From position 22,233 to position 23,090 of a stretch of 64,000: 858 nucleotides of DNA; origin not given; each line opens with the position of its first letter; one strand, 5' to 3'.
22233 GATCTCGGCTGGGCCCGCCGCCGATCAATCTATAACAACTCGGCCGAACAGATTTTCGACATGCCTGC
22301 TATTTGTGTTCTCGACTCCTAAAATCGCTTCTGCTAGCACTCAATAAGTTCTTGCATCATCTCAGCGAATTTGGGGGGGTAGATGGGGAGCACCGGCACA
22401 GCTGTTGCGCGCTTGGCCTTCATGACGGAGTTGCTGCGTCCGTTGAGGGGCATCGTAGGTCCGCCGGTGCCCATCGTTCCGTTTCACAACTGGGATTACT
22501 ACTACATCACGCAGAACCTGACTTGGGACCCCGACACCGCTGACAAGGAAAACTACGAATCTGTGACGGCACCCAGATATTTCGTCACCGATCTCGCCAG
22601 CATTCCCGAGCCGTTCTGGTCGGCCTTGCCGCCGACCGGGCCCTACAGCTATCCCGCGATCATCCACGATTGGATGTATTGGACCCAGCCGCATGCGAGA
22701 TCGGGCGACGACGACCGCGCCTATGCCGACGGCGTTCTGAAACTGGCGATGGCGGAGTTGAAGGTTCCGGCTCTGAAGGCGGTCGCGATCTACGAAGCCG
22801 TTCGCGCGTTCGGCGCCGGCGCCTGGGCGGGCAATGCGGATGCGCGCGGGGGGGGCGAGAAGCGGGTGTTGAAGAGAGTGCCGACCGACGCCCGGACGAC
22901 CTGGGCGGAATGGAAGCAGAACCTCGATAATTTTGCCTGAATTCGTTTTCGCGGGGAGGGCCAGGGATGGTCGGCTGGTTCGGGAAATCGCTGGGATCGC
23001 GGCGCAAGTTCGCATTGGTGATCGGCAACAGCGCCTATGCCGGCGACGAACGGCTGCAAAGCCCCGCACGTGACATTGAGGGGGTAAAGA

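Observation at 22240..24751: Candidate undescribed two-gene system: DUF1353-like protein plus membrane-anchored caspase-like protease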

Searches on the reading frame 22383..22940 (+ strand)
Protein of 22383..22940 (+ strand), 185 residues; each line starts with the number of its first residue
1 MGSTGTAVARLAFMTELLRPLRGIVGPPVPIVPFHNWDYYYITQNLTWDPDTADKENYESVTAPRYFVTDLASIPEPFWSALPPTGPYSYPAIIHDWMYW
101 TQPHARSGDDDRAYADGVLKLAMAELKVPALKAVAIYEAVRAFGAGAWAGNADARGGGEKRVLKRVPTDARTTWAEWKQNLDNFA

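Call 3: search_protein_families(library=pfam, proteins=[window:22383-22940:+], max_evalue=0.01)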
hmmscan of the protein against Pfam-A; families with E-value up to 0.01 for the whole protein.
window:22383-22940:+ (185 aa): 1 family
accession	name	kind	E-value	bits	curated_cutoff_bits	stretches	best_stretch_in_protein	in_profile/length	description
PF07087.16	DUF1353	-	1.2e-19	70.2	22.5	1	53-140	10-91/91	Protein of unknown function (DUF1353)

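Call 4: search_protein_families(library=padloc, proteins=[window:22383-22940:+], max_evalue=0.1)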
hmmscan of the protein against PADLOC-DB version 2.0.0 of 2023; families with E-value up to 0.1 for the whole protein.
window:22383-22940:+ (185 aa): 0 families

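Call 5: search_protein_families(library=ncbifam, proteins=[window:22383-22940:+], max_evalue=0.1)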
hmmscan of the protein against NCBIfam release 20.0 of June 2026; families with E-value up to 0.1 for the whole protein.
window:22383-22940:+ (185 aa): 0 families

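Call 18: search_protein_families(library=phrogs, proteins=[window:22383-22940:+], max_evalue=0.01)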
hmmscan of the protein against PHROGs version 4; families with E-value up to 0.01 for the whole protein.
window:22383-22940:+ (185 aa): 1 family
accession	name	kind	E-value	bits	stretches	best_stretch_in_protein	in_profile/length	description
phrog_1158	-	tail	1.5e-27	97.6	1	38-153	22-136/205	tail assembly chaperone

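Call 28: find_homologous_proteins(query=window:22383-22940:+)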
Query window:22383-22940:+ (185 aa): 23 proteins with E <= 0.001 among 137 candidates.
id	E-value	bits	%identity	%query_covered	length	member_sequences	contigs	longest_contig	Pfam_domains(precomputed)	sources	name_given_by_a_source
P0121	1.3e-123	428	100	100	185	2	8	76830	PF07087.17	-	-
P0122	7.8e-65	236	61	95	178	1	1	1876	PF07087.17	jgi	jgi:Protein of unknown function (DUF1353)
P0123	2.8e-51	192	54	89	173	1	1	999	PF07087.17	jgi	jgi:hypothetical protein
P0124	1.2e-50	190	54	95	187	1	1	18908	PF07087.17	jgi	jgi:hypothetical protein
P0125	9.4e-48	180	51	95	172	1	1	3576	PF07087.17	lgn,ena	-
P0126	7.6e-46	174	51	95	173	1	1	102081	PF07087.17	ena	-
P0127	9.2e-46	174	48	95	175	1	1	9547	PF07087.17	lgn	-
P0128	2.0e-44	169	51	95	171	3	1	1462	PF07087.17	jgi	jgi:Protein of unknown function (DUF1353)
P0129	2.5e-44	169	50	94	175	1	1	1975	PF07087.17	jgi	jgi:Protein of unknown function (DUF1353)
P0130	1.1e-37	148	52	78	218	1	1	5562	PF07087.17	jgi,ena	-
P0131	7.8e-37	145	49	86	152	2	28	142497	PF07087.17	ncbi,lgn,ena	-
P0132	6.2e-34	135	46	84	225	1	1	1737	PF07087.17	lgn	-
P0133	9.1e-33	131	48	79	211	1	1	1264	PF07087.17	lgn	-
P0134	8.8e-31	125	46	79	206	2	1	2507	PF07087.17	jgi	jgi:hypothetical protein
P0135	1.1e-30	125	45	76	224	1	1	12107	PF07087.17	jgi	jgi:hypothetical protein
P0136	3.9e-30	123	43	78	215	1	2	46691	PF07087.17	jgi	jgi:hypothetical protein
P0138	8.7e-28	115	48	69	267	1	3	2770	PF07087.17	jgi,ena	-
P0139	2.7e-25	107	43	86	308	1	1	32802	PF07087.17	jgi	jgi:hypothetical protein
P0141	2.6e-21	94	42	84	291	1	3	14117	PF07087.17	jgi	jgi:hypothetical protein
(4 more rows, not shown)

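Call 29: find_encoding_contigs(protein=P0124, flank=5000, max_places=2)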
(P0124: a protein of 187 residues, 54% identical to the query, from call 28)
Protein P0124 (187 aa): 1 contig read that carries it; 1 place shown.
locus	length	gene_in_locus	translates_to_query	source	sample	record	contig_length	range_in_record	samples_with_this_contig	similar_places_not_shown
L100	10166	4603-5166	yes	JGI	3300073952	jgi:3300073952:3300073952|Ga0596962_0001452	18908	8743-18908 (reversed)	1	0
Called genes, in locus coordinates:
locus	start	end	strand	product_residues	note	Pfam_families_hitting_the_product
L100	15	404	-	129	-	PF01521:Fe-S_biosyn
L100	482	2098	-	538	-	PF00890:FAD_binding_2 (faint), PF01266:DAO, PF01593:Amino_oxidase, PF01946:Thi4 (weak), PF13450:NAD_binding_8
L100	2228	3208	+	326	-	PF00389:2-Hacid_dh, PF02826:2-Hacid_dh_C, PF03446:NAD_binding_2 (weak)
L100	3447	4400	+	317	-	PF01734:Patatin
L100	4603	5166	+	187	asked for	PF07087:DUF1353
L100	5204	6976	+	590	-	PF00656:Peptidase_C14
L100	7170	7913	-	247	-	PF00106:adh_short, PF01370:Epimerase (weak), PF08659:KR, PF13561:adh_short_C2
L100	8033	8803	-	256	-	PF00378:ECH_1, PF16113:ECH_2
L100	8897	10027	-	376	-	PF02771:Acyl-CoA_dh_N, PF02770:Acyl-CoA_dh_M, PF00441:Acyl-CoA_dh_1, PF22924:ACOX_C_alpha1 (weak), PF08028:Acyl-CoA_dh_2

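Call 30: find_encoding_contigs(protein=P0126, flank=5000, max_places=2)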
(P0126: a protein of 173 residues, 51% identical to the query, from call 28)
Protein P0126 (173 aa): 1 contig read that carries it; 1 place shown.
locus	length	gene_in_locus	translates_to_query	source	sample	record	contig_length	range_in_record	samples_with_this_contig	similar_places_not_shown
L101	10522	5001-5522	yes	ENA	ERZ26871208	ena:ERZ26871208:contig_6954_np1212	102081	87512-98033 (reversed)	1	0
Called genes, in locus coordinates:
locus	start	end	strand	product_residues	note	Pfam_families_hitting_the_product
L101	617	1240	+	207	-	-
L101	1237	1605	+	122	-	-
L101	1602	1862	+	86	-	-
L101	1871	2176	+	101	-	-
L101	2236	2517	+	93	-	-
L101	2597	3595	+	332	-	-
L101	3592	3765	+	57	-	-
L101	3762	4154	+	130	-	-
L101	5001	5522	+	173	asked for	PF07087:DUF1353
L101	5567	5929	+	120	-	PF00656:Peptidase_C14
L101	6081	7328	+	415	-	-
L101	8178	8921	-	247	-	PF01427:Peptidase_M15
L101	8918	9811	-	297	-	-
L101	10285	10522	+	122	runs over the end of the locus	-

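Call 31: find_encoding_contigs(protein=P0136, flank=5000, max_places=2)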
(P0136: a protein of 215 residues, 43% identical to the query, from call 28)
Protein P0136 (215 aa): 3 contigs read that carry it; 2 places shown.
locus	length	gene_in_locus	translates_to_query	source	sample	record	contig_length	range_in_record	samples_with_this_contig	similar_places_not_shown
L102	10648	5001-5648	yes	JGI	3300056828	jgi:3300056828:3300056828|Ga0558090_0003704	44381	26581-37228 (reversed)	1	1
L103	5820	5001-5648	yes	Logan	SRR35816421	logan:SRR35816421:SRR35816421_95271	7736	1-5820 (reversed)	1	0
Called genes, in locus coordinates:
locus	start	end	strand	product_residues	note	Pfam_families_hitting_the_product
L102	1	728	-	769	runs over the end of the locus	PF04851:ResIII (faint), PF00271:Helicase_C (faint)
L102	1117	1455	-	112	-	-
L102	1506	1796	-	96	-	-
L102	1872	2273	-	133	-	-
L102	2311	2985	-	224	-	-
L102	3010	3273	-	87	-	-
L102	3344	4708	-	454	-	PF19587:DUF6094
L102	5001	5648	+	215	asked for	PF07087:DUF1353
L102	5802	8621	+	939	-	PF17874:TPR_MalT (faint), PF13424:TPR_12 (faint), PF07719:TPR_2 (faint), PF12770:CHAT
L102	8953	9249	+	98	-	-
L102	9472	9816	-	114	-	PF01638:HxlR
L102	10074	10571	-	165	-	PF02687:FtsX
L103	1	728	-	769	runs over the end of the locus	PF04851:ResIII (faint), PF00271:Helicase_C (faint)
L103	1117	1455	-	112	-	-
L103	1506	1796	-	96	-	-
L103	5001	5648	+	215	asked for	PF07087:DUF1353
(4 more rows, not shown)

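Call 32: find_encoding_contigs(protein=P0139, flank=5000, max_places=2)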
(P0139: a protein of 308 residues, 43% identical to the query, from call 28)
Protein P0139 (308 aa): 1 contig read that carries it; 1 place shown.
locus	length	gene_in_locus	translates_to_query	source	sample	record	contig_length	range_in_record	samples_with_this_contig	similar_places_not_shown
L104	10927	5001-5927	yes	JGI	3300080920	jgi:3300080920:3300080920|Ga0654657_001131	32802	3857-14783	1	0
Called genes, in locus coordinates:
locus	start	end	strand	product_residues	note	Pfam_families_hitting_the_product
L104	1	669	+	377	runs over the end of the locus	-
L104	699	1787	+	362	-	-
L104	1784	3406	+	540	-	-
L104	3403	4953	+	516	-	PF00012:HSP70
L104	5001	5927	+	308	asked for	PF07087:DUF1353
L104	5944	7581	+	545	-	PF00656:Peptidase_C14, PF03781:FGE-sulfatase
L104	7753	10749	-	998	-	PF04313:HSDR_N, PF00270:DEAD (faint), PF04851:ResIII, PF18766:SWI2_SNF2, PF22679:T1R_D3-like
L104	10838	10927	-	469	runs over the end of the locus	PF01420:Methylase_S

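Call 38: find_related_loci(query=A2, collection=metagenome_contigs, flank=4000)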
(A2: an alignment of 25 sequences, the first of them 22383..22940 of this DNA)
Query A2 (185 aa) in metagenome_contigs; peptide patterns used: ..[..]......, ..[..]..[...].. (x = any residue, [..] = any of these).
600 stretches matched a pattern (row limit reached: there are more); 435 encode a relative of the query (tblastn E <= 1e-3); the best 80 are kept; 80 distinct loci.
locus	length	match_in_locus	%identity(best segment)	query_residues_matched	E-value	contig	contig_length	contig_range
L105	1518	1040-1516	49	13-180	2e-49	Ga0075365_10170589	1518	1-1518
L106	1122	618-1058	48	31-185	2e-47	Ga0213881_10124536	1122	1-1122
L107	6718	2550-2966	51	40-185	2e-44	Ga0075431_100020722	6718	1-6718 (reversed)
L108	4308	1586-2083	49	13-185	5e-44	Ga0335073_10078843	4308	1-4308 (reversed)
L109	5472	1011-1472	46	25-185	2e-42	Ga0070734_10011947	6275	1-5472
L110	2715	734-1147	52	40-184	4e-42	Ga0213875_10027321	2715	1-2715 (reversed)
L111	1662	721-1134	49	40-184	2e-42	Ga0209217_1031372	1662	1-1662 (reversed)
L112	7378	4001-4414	48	40-184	2e-41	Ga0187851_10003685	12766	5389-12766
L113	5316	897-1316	49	40-185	4e-40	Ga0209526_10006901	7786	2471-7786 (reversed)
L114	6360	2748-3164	45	40-184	1e-39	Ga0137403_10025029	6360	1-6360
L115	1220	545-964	46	39-185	2e-40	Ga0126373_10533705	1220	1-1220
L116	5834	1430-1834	48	40-180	6e-39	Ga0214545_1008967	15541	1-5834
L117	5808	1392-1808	46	40-185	3e-39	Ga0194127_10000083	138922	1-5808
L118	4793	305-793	42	17-184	5e-39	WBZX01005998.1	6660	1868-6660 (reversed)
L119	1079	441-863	45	39-185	1e-40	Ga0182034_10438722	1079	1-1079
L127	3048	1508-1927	46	40-185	2e-36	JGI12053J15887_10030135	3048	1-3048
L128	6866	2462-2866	46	40-181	1e-36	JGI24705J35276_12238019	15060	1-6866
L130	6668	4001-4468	41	22-184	4e-36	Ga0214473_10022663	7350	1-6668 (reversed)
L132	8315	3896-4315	47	40-185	7e-36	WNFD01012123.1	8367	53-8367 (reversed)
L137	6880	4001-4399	43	40-179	5e-35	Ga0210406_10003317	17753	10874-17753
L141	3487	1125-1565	46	40-178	9e-35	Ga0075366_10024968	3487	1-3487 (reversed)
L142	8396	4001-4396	46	40-179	1e-34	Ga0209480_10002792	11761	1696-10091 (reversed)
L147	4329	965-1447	37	18-184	6e-34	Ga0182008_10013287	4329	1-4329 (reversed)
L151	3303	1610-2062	43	28-185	6e-33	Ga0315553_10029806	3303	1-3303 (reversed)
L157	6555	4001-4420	39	39-185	2e-30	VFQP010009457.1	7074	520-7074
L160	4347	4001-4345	46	40-161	4e-29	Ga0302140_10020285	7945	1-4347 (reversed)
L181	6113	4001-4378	43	51-181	8e-24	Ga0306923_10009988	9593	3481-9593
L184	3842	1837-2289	38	27-181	2e-23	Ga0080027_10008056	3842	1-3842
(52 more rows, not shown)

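Call 45: predict_structure(alignment_id=A2)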
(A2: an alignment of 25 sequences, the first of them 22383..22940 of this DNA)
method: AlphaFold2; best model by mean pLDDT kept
length: 185 residues; sequences in the alignment: 25
mean_pLDDT: 90.5   pTM: 0.83
mean pLDDT of the five models: 90.5, 86.6, 86.0, 84.7, 84.6
residues with pLDDT >= 90: 137; 70-90: 37; 50-70: 10; < 50: 1
segments of 3 or more residues with pLDDT < 50: none
pLDDT, mean of each block of 10 residues (from residue 1): 69 73 80 95 97 93 97 82 85 97 89 96 94 94 95 96 97 97 97
secondary structure, 60 per line:
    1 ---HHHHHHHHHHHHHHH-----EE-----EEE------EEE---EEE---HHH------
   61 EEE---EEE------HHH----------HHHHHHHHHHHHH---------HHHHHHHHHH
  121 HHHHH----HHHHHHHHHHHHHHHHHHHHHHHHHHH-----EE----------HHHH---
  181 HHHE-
elements in order: H4-18 E31-33 E40-42 E46-48 E61-63 E67-69 H89-101 H111-125 H130-156 H174-177

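Call 46: search_protein_families(library=pfam, alignment_id=A3, max_evalue=0.0001)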
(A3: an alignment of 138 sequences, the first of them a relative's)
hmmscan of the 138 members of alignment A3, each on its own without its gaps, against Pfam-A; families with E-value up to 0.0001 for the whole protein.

A. member 1, L105:245-646:+ (133 aa): 0 families

B. families by the number of members that match (of 138 scanned): 130 families (the first 25 are shown)
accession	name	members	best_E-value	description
PF00656.27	Peptidase_C14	15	4.3e-32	Caspase domain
PF12770.12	CHAT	7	3.1e-82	CHAT domain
PF01734.28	Patatin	4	7.8e-29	Patatin-like phospholipase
PF13424.12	TPR_12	3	2.1e-100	Tetratricopeptide repeat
PF13374.12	TPR_10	3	8.3e-100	Tetratricopeptide repeat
PF13176.12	TPR_7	3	1.7e-61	Tetratricopeptide repeat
PF00515.34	TPR_1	3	5.3e-49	Tetratricopeptide repeat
PF07719.23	TPR_2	3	1e-47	Tetratricopeptide repeat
PF13181.12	TPR_8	3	1.2e-39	Tetratricopeptide repeat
PF17874.7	TPR_MalT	3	4.5e-27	MalT-like TPR region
PF24885.1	TPR_NPHP3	2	6.1e-72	Nephrocystin-3 TPR domain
PF25174.1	Beta-prop_THOC3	2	8.3e-56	THOC3 beta-propeller domain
PF25173.1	Beta-prop_WDR3_1st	2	6.6e-48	WDR3 first beta-propeller domain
PF00400.38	WD40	2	9.3e-47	WD domain, G-beta repeat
PF24814.1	WD40_Prp19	2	2.2e-43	Prp19 WD40 domain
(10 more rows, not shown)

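Call 50: fold_search(model_id=the predicted structure, library=pdb)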
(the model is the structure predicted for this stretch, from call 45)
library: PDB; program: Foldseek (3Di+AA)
matches with E <= 10: 37; with E <= 0.001: 0
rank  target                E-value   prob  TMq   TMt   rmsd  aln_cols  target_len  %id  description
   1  1aip_C                1.8e+00  0.04  0.17  0.16  17.1       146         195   12  EF-TU EF-TS COMPLEX FROM THERMUS THERMOPHILUS (released 1997-10-22)
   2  9ejh_B                2.6e+00  0.06  0.09  0.09   8.4        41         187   27  Peptide-independent T cell receptor recognition of HLA-DQ2 (released 2025-03-26)
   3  8j1c_A                3.5e+00  0.01  0.12  0.08  18.0       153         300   12  Structure of amino acid dehydrogenase in complex with NADP (released 2023-08-16)
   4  5eur_B                4.1e+00  0.01  0.14  0.17  13.2       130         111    8  Hypothetical protein SF216 from shigella flexneri 5a M90T (released 2016-11-23)
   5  1aip_H                5.9e+00  0.01  0.15  0.14  15.8       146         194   10  EF-TU EF-TS COMPLEX FROM THERMUS THERMOPHILUS (released 1997-10-22)
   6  8zfo_A                6.2e+00  0.02  0.14  0.11  13.4        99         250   10  Crystal Structure of Human PPARgamma Ligand Binding Domain in Complex with GW9662 and nTZDpa (released 2024-08-07)
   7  2nrm                  6.6e+00  0.05  0.18  0.22  10.1        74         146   15  S-nitrosylated blackfin tuna myoglobin (released 2007-05-08)
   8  2xkw_B                6.6e+00  0.02  0.15  0.11  13.4        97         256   10  LIGAND BINDING DOMAIN OF HUMAN PPAR-GAMMA IN COMPLEX WITH THE AGONIST PIOGLITAZONE (released 2011-08-10)
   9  8zfn_B                6.6e+00  0.02  0.13  0.10  13.5        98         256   10  Crystal Structure of Human PPARgamma Ligand Binding Domain in Complex with GW9662 and BVT.13 (released 2024-08-07)
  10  9rn7_B                6.6e+00  0.01  0.11  0.13  20.2       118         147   10  GluA4 in complex with TARP-2, Desensitized state, structure of TMD domain (released 2025-09-24)
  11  3fd6_B                7.0e+00  0.03  0.09  0.06  13.2        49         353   14  Crystal structure of human selenophosphate synthetase 1 complex with ADP and phosphate (released 2009-09-22)
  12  7w2b_A                7.0e+00  0.02  0.10  0.09  17.0       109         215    6  The closed conformation of the sigma-1 receptor from Xenopus laevis (released 2022-03-16)
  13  3wmh_A                7.0e+00  0.02  0.15  0.11  12.8        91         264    9  Human PPAR gamma ligand binding domain in complex with a gammma selective synthetic partial agonist MEKT75 (released 2014-11-19)
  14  3c37_B                7.0e+00  0.01  0.14  0.12  19.0       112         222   14  X-ray structure of the putative Zn-dependent peptidase Q74D82 at the resolution 1.7 A. Northeast Structural Genomics C (released 2008-02-12)
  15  6v8o_O                7.4e+00  0.08  0.16  0.08   3.4        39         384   15  RSC core (released 2020-01-15)
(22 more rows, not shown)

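Call 51: search_solved_structures(query=A2, max_evalue=10, show_alignments=2)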
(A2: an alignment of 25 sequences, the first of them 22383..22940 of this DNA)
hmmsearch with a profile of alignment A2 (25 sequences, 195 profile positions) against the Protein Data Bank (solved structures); distinct sequences matched with E-value up to 10: 6.
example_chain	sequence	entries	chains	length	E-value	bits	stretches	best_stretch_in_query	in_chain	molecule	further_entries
5f78_A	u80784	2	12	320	0.096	15.6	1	101-164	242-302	Methylthioadenosine phosphorylase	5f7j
4l5a_A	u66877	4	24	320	0.096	15.6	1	101-164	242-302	S-methyl-5'-thioadenosine phosphorylase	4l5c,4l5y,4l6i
5f7z_A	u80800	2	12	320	0.099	15.6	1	101-164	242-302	Methylthioadenosine phosphorylase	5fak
5f73_A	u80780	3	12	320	0.099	15.6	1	101-164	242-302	Methylthioadenosine phosphorylase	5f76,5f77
5f7o_A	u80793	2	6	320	0.11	15.4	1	101-163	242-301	Methylthioadenosine phosphorylase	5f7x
4iv9_A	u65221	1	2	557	0.52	13.2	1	76-112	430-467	Tryptophan 2-monooxygenase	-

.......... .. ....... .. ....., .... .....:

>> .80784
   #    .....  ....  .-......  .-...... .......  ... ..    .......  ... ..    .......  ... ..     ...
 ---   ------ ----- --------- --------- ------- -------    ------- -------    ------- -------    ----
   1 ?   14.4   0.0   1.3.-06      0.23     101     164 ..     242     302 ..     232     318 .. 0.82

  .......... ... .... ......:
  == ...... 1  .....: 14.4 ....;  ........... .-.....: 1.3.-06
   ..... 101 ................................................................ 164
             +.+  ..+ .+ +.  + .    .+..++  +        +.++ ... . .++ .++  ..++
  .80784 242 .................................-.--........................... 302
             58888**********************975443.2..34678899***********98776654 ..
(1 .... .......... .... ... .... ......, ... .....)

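Call 53: search_protein_families(library=pfam, proteins=[L127:1917-3044:+, L127:198-1319:+, L130:2040-3830:+, L141:1596-3485:-, L151:2301-3302:+, L181:4636-5535:+, L184:215-1612:+, L113:1502-2782:+, L160:1564-3384:+, L109:2828-4270:-], max_evalue=0.001)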
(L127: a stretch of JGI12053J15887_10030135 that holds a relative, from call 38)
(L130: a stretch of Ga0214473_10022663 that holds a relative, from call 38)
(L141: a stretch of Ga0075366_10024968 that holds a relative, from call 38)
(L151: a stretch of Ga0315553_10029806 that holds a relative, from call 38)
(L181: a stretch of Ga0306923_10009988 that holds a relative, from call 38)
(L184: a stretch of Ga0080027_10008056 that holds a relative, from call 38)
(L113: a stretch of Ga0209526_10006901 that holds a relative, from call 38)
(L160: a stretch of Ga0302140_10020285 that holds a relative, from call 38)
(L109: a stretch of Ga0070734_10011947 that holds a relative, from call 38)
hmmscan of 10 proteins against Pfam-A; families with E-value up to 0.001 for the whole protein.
L127:1917-3044:+ (375 aa): 0 families

L127:198-1319:+ (373 aa): 1 family
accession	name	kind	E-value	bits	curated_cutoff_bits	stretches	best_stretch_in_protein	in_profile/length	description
PF01075.23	Glyco_transf_9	-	9.6e-44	150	22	1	101-342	2-244/247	Glycosyltransferase family 9 (heptosyltransferase)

L130:2040-3830:+ (596 aa): 0 families

L141:1596-3485:- (629 aa): 1 family
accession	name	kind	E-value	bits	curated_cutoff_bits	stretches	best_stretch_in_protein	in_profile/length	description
PF12770.12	CHAT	-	7.2e-05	22.8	24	1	134-522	26-231/289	CHAT domain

L151:2301-3302:+ (334 aa): 0 families

L181:4636-5535:+ (299 aa): 1 family
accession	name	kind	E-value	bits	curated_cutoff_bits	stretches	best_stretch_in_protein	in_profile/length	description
PF01734.28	Patatin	-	7.8e-29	101.7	27.7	1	21-189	2-190/191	Patatin-like phospholipase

L184:215-1612:+ (465 aa): 1 family
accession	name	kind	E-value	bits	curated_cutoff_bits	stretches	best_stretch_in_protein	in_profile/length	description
PF03265.21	DNase_II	-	8.3e-14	51.9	23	1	84-455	4-320/326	Deoxyribonuclease II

L113:1502-2782:+ (426 aa): 8 families
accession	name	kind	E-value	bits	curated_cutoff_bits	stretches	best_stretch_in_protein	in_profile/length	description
PF02353.26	CMAS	-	1.5e-79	267.6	27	1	132-395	6-273/273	Mycolic acid cyclopropane synthetase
PF13649.12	Methyltransf_25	-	3.9e-16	60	27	1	193-287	1-97/97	Methyltransferase domain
PF08241.18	Methyltransf_11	-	4.2e-14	53.4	21.2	1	194-291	1-95/95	Methyltransferase domain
PF13489.12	Methyltransf_23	-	4.4e-13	49.7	27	1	173-355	4-154/164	Methyltransferase domain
PF08242.18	Methyltransf_12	-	4.7e-13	50.1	30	1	194-288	1-97/98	Methyltransferase domain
PF13847.12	Methyltransf_31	-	1.1e-12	48.3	27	1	188-291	2-109/145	Methyltransferase domain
PF02475.24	TRM5-TYW2_MTfase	-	1e-06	29.2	28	1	186-292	33-136/164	TRM5/TYW2 methyltransferase domain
PF01728.25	FtsJ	-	2.1e-06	28.2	24.1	1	176-264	7-101/181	FtsJ-like methyltransferase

L160:1564-3384:+ (606 aa): 3 families
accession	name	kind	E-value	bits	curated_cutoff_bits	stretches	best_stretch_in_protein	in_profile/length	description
PF14534.12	DUF4440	-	1.4e-23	83.8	25.2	3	321-373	55-107/107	Domain of unknown function (DUF4440)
PF11954.13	DUF3471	-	4.4e-14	53.2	29.3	2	391-465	8-67/103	Domain of unknown function (DUF3471)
PF12680.13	SnoaL_2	-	1.4e-07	32.5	27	1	500-593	13-100/102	SnoaL-like domain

L109:2828-4270:- (480 aa): 1 family
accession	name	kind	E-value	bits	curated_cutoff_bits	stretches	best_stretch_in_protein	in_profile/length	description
PF14903.11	WG_beta_rep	-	8.6e-67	221.2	25.6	6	153-181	1-29/35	WG containing repeat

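Call 63: search_protein_families(library=pfam, proteins=[L117:1772-3088:+, L137:4381-5352:+, L107:645-2276:+, L128:2894-5635:-, L142:2151-3746:+, L132:1861-3570:+, L147:1475-3670:+, L157:4436-6148:+, L114:745-2532:+, L116:142-1200:+], max_evalue=0.001)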
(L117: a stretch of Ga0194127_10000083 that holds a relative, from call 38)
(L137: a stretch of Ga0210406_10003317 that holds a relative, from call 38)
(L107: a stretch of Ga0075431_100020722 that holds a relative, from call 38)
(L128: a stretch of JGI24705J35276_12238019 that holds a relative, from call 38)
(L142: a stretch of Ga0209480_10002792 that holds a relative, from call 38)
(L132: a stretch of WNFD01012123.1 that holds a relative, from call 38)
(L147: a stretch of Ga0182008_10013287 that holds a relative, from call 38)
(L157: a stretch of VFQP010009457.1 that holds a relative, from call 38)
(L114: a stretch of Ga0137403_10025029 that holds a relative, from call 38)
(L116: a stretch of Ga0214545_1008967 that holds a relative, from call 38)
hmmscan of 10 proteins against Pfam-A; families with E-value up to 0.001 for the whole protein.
L117:1772-3088:+ (438 aa): 1 family
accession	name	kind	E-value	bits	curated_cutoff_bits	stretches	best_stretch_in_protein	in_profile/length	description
PF00656.27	Peptidase_C14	-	3.8e-31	109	21.4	1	45-263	1-225/233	Caspase domain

L137:4381-5352:+ (323 aa): 1 family
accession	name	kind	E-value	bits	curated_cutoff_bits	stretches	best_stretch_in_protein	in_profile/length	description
PF00656.27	Peptidase_C14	-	4.3e-32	112.1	21.4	1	45-263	1-222/233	Caspase domain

L107:645-2276:+ (543 aa): 1 family
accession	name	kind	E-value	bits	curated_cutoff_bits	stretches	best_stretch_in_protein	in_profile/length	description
PF00656.27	Peptidase_C14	-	4.9e-25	89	21.4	1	40-265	2-228/233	Caspase domain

L128:2894-5635:- (913 aa): 44 families (the best 25 are shown)
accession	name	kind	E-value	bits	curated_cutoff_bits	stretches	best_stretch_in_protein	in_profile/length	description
PF25174.1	Beta-prop_THOC3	-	8.3e-56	189.4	305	2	590-784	8-201/272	THOC3 beta-propeller domain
PF25173.1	Beta-prop_WDR3_1st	-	6.6e-48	163.3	154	3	796-880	69-152/184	WDR3 first beta-propeller domain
PF00400.38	WD40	-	9.3e-47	155.9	27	4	837-869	7-39/39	WD domain, G-beta repeat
PF24814.1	WD40_Prp19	-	2.2e-43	148.8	320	2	669-897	7-235/281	Prp19 WD40 domain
PF24817.1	WD40_WDHD1_1st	-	7.8e-38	130.7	109.9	4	800-889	88-176/291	WDHD1 first WD40 domain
PF24807.1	WD40_CDC20-Fz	-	2.4e-35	122.7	200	3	670-784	53-165/292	CDC20/Fizzy WD40 domain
PF23414.1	Beta-prop_EML_2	-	2.6e-32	112.7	90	2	734-875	20-158/266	Echinoderm microtubule-associated protein second beta-propeller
PF24796.1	WDR55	-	5.3e-29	101.6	200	2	583-827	52-293/296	WDR55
PF25168.1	Beta-prop_WDR36-Utp21_2nd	-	7e-29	101.6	84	2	727-882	127-281/335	WDR36/Utp21 second beta-propeller domain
PF00656.27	Peptidase_C14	-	2.1e-28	100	21.4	1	35-271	2-233/233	Caspase domain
PF25391.1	WD40_Gbeta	-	2.2e-27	96.4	150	2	626-784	54-214/340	G protein beta WD-40 repeat protein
PF25175.1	Beta-prop_WDR5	-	4.8e-27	95.4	250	1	671-890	13-228/296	WDR5 beta-propeller domain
PF25171.1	Beta-prop_WDR36-Utp21_1st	-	7.6e-27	94.8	80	3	679-868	74-263/266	WDR36/Utp21 first beta-propeller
PF25172.1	Beta-prop_WDR3_2nd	-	1.2e-26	94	140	3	799-871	218-289/293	WDR3 second beta-propeller domain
PF24782.2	WD40_MABP1-WDR62_2nd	-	8.4e-23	81.3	290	2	587-825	91-339/341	MABP1/WDR62 second WD40 domain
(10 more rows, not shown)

L142:2151-3746:+ (531 aa): 1 family
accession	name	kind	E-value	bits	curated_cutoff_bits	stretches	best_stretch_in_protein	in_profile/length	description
PF00656.27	Peptidase_C14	-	3.1e-26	92.9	21.4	1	33-249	2-220/233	Caspase domain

L132:1861-3570:+ (569 aa): 2 families
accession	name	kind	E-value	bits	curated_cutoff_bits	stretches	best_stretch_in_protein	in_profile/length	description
PF00656.27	Peptidase_C14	-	1e-20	74.9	21.4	1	24-243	2-208/233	Caspase domain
PF03781.23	FGE-sulfatase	-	1.1e-20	74.9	23.3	1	302-557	2-255/255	Sulfatase-modifying factor enzyme 1-like domain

L147:1475-3670:+ (731 aa): 1 family
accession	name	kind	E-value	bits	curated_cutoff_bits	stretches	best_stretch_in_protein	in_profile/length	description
PF00656.27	Peptidase_C14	-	1.7e-10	41.4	21.4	1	56-202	3-145/233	Caspase domain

L157:4436-6148:+ (570 aa): 1 family
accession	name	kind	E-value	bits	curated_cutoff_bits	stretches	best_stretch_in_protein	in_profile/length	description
PF00656.27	Peptidase_C14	-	9.3e-15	55.4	21.4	1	51-188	3-136/233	Caspase domain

L114:745-2532:+ (595 aa): 3 families
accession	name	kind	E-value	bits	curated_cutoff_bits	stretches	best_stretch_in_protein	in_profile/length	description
PF00656.27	Peptidase_C14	-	3.1e-14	53.7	21.4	1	349-575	3-224/233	Caspase domain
PF01650.23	Peptidase_C13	-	6.5e-07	29.6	22.8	1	401-566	95-238/258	Peptidase C13 family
PF07495.19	Y_Y_Y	-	0.00033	20.9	26.6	1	252-292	6-47/65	Y_Y_Y domain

L116:142-1200:+ (352 aa): 2 families
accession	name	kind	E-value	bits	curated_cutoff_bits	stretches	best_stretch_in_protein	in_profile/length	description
PF00656.27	Peptidase_C14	-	6.4e-16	59.2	21.4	1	119-349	8-232/233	Caspase domain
PF12770.12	CHAT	-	0.00012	22.1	24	1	99-270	68-226/289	CHAT domain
